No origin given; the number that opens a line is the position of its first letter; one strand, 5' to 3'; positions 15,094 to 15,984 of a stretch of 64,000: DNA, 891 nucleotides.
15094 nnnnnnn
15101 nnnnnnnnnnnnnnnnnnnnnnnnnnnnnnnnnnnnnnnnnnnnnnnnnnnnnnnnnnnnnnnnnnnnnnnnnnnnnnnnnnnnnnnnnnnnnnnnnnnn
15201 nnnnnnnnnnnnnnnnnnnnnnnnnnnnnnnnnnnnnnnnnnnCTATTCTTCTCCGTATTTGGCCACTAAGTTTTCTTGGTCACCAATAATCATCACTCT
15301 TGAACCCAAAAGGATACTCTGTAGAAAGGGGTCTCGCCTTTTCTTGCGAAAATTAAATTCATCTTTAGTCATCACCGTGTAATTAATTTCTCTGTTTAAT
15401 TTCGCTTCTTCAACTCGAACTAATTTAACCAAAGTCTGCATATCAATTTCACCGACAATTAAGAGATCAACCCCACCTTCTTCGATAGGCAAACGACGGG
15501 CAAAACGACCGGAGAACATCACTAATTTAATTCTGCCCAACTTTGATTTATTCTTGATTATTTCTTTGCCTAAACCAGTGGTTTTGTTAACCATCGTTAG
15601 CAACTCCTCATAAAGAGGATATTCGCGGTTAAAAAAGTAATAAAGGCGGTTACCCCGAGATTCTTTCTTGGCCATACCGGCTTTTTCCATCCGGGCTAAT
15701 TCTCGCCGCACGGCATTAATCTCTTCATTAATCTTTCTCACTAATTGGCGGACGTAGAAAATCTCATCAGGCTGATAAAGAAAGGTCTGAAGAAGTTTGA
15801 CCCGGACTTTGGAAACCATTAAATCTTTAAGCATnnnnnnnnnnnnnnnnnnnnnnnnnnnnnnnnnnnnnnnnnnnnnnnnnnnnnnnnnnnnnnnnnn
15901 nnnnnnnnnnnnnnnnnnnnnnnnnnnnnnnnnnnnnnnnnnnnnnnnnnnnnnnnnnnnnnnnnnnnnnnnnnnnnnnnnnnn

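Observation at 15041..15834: wHTH-nucleotidyltransferase fusion and AbrB/MazE-like mini-protein translationally coupled to secDF, with no yajC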

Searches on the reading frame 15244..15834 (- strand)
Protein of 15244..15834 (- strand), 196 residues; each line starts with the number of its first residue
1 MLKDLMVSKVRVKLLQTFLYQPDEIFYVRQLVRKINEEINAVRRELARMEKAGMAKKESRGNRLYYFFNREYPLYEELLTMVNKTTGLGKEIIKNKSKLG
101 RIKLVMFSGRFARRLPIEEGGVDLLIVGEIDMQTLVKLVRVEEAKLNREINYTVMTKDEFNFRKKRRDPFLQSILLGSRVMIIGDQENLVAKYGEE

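Call 3: search_protein_families(library=pfam, proteins=[window:15244-15834:-], max_evalue=1)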
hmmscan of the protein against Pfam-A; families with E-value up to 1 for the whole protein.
window:15244-15834:- (196 aa): 3 families
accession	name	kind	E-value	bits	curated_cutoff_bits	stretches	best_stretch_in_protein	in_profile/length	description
PF08461.16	HTH_12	-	0.054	13.9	21.4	1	30-63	21-56/66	Ribonuclease R winged-helix domain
PF07848.18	PaaX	-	0.055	14.1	24.8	1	33-66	31-64/70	PaaX-like protein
PF08652.17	RAI1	-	0.069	12.9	26.8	1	120-184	181-245/333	RAI1 like PD-(D/E)XK nuclease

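Call 4: search_protein_families(library=ncbifam, proteins=[window:15244-15834:-], max_evalue=1)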
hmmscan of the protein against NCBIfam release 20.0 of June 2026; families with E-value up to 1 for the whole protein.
window:15244-15834:- (196 aa): 3 families
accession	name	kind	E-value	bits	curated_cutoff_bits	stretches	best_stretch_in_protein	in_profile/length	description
NF033788.1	HTH_metalloreg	subfamily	0.00094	18.9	55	1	10-70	12-70/77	metalloregulator ArsR/SmtB family transcription factor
NF041413.1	ArsR_Rv2640c_fam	equivalog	0.0022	18.4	155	1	7-70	40-103/118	Rv2640c family ArsR-like transcriptional regulator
NF003082.0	PRK04012.1-1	equivalog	0.1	12.2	108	1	73-134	16-75/110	translation initiation factor aIF-1A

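Call 5: find_homologous_proteins(query=window:15244-15834:-)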
Query window:15244-15834:- (196 aa): 7428 proteins with E <= 0.001 among 7610 candidates; the best 120 are listed.
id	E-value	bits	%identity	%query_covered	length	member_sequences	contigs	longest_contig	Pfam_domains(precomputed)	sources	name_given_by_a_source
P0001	5.2e-118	409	100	100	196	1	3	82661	-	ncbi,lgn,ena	-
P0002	7.6e-116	402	98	99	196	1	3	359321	-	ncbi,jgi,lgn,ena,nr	ncbi:MAG TPA: hypothetical protein VMY36_01950 [Patescibacteria group bacterium]|nr:hypothetical pro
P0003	1.6e-109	381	91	100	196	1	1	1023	-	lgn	-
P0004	9.7e-106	369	87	100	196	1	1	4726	-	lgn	-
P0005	2.5e-104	364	86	99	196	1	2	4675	-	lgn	-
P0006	4.8e-104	363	89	100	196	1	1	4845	-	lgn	-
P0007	7.1e-104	363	87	99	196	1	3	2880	-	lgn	-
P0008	7.7e-104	363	86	100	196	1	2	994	-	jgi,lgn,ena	-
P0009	1.0e-103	362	86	99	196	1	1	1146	-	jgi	-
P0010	2.1e-103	361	86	99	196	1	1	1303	-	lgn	-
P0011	2.4e-103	361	86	99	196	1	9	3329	-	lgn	-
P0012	2.7e-103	361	86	100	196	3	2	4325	-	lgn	-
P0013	2.7e-103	361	86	99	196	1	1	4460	-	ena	-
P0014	2.9e-103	361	85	99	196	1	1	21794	-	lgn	-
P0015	3.5e-103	361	86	99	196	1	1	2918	-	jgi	-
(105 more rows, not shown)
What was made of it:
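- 7428 hits in call 5.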

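Call 6: search_solved_structures(query=window:15244-15834:-, max_evalue=10, show_alignments=2)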
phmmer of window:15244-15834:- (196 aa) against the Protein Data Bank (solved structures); distinct sequences matched with E-value up to 10: 19.
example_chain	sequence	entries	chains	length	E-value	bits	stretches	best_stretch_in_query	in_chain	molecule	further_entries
9gur_5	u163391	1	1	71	0.023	17.5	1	98-150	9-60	DNA-directed RNA polymerase subunit omega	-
8t0l_K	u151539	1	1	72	0.024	17.5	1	98-150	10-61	DNA-directed RNA polymerase subunit omega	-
8re4_E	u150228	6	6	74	0.024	17.4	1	98-150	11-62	DNA-directed RNA polymerase subunit omega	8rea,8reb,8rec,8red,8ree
6rh3_E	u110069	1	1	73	0.024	17.4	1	98-150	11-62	DNA-directed RNA polymerase subunit omega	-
6awb_05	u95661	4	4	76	0.024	17.4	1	98-150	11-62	DNA-directed RNA polymerase subunit omega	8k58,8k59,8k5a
9zp1_K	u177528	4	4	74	0.024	17.4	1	98-150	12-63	DNA-directed RNA polymerase subunit omega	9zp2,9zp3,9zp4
8g2w_K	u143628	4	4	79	0.026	17.3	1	98-150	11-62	DNA-directed RNA polymerase subunit omega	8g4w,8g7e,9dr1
6alf_K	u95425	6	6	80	0.026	17.3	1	98-150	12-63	DNA-directed RNA polymerase subunit omega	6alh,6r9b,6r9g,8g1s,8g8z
9w0n_AA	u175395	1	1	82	0.027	17.3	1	98-150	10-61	DNA-directed RNA polymerase subunit omega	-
6vz3_AF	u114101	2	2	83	0.027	17.3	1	98-150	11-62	DNA-directed RNA polymerase subunit omega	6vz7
6asx_K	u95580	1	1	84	0.027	17.3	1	98-150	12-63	DNA-directed RNA polymerase subunit omega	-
3iyd_E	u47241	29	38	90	0.03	17.1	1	98-151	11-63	DNA-directed RNA polymerase subunit omega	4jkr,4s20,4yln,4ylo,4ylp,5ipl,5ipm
10ma_K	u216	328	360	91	0.03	17.1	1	98-151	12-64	DNA-directed RNA polymerase subunit omega | Escherichia coli RNA polymerase omega subunit | RpoZ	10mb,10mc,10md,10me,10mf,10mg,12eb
6n61_E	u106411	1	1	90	0.03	17.1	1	98-151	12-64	DNA-directed RNA polymerase subunit omega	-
8f3c_K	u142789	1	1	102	0.032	17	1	98-151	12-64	DNA-directed RNA polymerase subunit omega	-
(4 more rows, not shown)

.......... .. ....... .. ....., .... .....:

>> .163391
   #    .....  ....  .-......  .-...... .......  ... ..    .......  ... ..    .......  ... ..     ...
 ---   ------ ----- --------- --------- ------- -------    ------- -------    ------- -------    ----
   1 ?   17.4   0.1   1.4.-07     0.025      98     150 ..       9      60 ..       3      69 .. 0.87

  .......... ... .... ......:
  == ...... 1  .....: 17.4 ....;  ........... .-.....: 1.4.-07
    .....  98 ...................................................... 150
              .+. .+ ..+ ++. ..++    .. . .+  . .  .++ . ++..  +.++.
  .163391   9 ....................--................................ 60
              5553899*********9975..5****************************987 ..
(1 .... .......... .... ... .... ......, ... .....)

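Call 9: find_related_loci(query=A1, collection=genome_contigs, flank=5000)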
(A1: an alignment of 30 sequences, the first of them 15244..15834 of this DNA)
Query A1 (196 aa) in genome_contigs; peptide patterns used: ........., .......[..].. (x = any residue, [..] = any of these).
600 stretches matched a pattern (row limit reached: there are more); 590 encode a relative of the query (tblastn E <= 1e-3); the best 80 are kept; 80 distinct loci.
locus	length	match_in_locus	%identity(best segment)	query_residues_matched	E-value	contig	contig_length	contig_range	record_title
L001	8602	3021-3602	86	1-194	1e-109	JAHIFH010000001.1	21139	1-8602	MAG: Patescibacteria group bacterium isolate KR11_0.1_MetaG.mb.78 KR11_0.1_MetaG.mb.78_k141_36075, whole genome shotgun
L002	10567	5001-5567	68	1-189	2e-83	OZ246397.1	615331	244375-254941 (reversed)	MAG: uncultured Gammaproteobacteria bacterium isolate SRP068000_co4_68 genome assembly, chromosome: 1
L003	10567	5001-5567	66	1-189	8e-81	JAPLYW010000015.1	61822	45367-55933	MAG: Candidatus Shapirobacteria bacterium isolate LacPavin_0419_WC90_MAG_34_15 LacPavin_0419_WC90_scaffold_297055, whole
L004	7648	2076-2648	64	1-191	2e-78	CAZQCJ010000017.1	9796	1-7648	MAG TPA_asm: uncultured Gammaproteobacteria bacterium isolate SRP067234_co1_244 genome assembly, contig: k99_308149, who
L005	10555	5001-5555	65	1-185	5e-78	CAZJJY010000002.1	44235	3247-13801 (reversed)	MAG TPA_asm: uncultured Gammaproteobacteria bacterium isolate binchicken_co243_270 genome assembly, contig: NODE_505_len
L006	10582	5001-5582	62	2-194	1e-77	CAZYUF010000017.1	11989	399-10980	MAG TPA_asm: uncultured Pseudomonadales bacterium isolate SRP118108_co4_340 genome assembly, contig: NODE_4867_length_11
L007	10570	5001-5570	63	1-190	3e-77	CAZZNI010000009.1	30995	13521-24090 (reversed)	MAG TPA_asm: uncultured Gammaproteobacteria bacterium isolate SRP241326_co4_16 genome assembly, contig: NODE_2102_length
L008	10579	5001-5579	60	2-193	6e-76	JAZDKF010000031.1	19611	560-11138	MAG: Candidatus Beckwithbacteria bacterium isolate MEGAHIT-group-0.521 k141_13053796, whole genome shotgun sequence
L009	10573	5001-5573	62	2-191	3e-75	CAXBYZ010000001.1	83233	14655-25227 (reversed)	MAG TPA_asm: uncultured bacterium isolate SRR3724644_binner12_Refined_54 genome assembly, contig: ERZ4200978.101, whole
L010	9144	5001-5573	60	1-191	4e-75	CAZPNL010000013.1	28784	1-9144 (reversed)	MAG TPA_asm: uncultured Gammaproteobacteria bacterium isolate SRP342105_co2_196 genome assembly, contig: NODE_1631_lengt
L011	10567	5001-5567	58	2-190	1e-74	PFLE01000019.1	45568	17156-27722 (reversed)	MAG: Candidatus Shapirobacteria bacterium CG_4_10_14_0_8_um_filter_39_15 CG_4_10_14_0.8_um_filter_scaffold_301_c, whole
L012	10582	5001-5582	60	1-193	1e-74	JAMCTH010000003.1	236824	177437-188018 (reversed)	MAG: Patescibacteria group bacterium isolate FK_Sedi_A_Bin.175 NODE_28_length_236824_cov_6.16695, whole genome shotgun s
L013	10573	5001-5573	61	1-191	7e-75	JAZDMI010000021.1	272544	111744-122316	MAG: Candidatus Gottesmanbacteria bacterium isolate MEGAHIT-group-0.642 k141_19530713, whole genome shotgun sequence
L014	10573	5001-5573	59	2-191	4e-74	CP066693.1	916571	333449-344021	MAG: Candidatus Woesebacteria bacterium isolate NC_groundwater_896_Pr1_S2p5_35_35 chromosome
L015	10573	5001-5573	61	2-191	4e-74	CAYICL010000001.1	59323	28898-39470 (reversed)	MAG TPA_asm: uncultured Pseudomonadales bacterium isolate ERP119705_co18_677 genome assembly, contig: NODE_388_length_59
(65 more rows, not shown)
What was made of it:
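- At least 590 GTDB species loci (call 9).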

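Call 15: search_solved_structures(query=A1, max_evalue=10, show_alignments=3)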
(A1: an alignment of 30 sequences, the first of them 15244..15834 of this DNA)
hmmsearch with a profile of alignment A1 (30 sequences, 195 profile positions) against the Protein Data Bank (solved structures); distinct sequences matched with E-value up to 10: 1.
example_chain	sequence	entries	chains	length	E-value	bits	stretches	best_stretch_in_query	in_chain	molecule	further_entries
1r1t_A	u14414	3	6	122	1.4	11.8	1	27-79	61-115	Transcriptional repressor smtB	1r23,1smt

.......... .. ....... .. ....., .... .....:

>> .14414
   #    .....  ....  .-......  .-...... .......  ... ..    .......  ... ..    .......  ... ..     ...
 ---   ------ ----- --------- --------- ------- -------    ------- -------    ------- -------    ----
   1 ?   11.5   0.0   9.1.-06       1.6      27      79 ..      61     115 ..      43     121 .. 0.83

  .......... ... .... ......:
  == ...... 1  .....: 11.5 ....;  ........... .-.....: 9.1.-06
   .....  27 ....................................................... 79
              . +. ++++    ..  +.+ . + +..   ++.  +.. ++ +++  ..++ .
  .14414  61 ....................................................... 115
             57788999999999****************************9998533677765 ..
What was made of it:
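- Tried and rejected: A phmmer hit of X196 residues 98-150 to RNA polymerase omega (E 0.02, call 6) disappeared when the family profile was used (call 15).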

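Call 16: predict_structure(alignment_id=A1)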
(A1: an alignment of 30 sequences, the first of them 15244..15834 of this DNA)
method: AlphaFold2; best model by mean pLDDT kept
length: 196 residues; sequences in the alignment: 30
mean_pLDDT: 89.4   pTM: 0.80
mean pLDDT of the five models: 89.4, 89.1, 88.9, 88.8, 88.0
residues with pLDDT >= 90: 144; 70-90: 38; 50-70: 10; < 50: 4
segments of 3 or more residues with pLDDT < 50: 193-196
pLDDT, mean of each block of 10 residues (from residue 1): 64 93 91 95 95 93 93 92 93 95 94 87 95 97 93 94 90 88 82 46
secondary structure, 60 per line:
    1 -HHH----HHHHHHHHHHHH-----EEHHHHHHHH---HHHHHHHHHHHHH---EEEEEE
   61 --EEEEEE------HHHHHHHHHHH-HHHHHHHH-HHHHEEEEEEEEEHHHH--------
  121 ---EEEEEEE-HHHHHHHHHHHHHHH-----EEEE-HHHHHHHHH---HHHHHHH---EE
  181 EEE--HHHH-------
elements in order: H9-20 H28-35 H39-51 E55-60 E63-68 H75-85 H87-94 H96-99 E100-108 H109-112 E124-130 H132-146 E152-155 H157-165 H169-175 E179-183 H186-189
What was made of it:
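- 15244..15834 (-): X196: 196-aa wHTH + degenerate minimal-nucleotidyltransferase-fold protein, homologue of PADLOC PDC-M05A. AF2 pLDDT 89 (call 16).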

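Call 24: search_protein_representatives(alignment_id=A1)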
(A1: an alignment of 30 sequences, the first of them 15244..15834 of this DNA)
Query: 30 sequences, 195 profile positions. Proteins with E-value up to 0.001 (for the whole library): 5819; up to 1e-10: 2355; up to 1e-30: 205. The best 150 are listed.
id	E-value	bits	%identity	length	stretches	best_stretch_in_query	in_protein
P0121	6.0e-86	303.4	-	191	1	1-190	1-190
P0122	3.7e-75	268.2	-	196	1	2-190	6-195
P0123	2.7e-72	258.8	-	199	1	2-192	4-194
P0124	9.2e-67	240.8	-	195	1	1-190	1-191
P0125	8.6e-65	234.3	-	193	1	2-190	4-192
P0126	1.1e-59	217.7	-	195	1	1-187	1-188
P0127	1.2e-58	214.3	-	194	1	2-189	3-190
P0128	4.6e-58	212.4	-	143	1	49-190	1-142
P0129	1.4e-57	210.8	-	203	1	2-191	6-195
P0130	8.7e-57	208.2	-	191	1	1-191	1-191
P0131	9.9e-57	208.0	-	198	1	2-191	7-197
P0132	2.1e-56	206.9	-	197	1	2-189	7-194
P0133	5.3e-56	205.6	-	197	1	1-193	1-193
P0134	5.3e-55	202.4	-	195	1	2-190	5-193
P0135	1.2e-54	201.3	-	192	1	1-189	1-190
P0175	1.8e-39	151.7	-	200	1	1-190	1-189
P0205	1.3e-36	142.4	-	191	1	1-186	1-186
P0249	1.8e-34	135.4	-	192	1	1-188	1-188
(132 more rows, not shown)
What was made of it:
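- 2355 50%-identity clusters below E 1e-10 for the whole superfamily, canonical relatives included (call 24).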

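Call 26: search_protein_families(library=pfam, alignment_id=A2, max_evalue=0.01)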
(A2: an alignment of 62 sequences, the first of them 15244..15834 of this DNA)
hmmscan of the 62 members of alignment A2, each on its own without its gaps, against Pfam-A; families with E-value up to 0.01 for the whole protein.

A. member 1, window:15244-15834:- (196 aa): 0 families

B. families by the number of members that match (of 62 scanned): 32 families (the first 25 are shown)
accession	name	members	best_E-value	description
PF25212.1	HVO_A0114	22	1.7e-08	HVO_A0114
PF01909.29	NTP_transf_2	20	8.2e-11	Nucleotidyltransferase domain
PF18765.7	Polbeta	19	9.6e-11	Polymerase beta, Nucleotidyltransferase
PF01022.26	HTH_5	9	1.4e-05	Bacterial regulatory protein, arsR family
PF12840.13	HTH_20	8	6.4e-06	Helix-turn-helix domain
PF07848.18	PaaX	8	1.4e-05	PaaX-like protein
PF24033.1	DUF7342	6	5.9e-05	Family of unknown function (DUF7342)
PF07381.18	EarA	6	0.0027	EarA-like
PF12802.13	MarR_2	4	2.9e-07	MarR family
PF25213.1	HVO_A0261_N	4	4.1e-05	HVO_A0261 N-terminal domain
PF09339.16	HTH_IclR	3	2.9e-06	IclR helix-turn-helix domain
PF13412.12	HTH_24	3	1.3e-05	Winged helix-turn-helix DNA-binding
PF22600.2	MTPAP-like_central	3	0.0001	Poly(A) RNA polymerase, mitochondrial-like, central palm domain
PF08279.18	HTH_11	3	0.00085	HTH domain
PF02082.26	Rrf2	2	0.00013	Iron-dependent Transcriptional regulator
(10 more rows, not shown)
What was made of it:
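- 20 of 62 relatives hit PF01909 (call 26).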
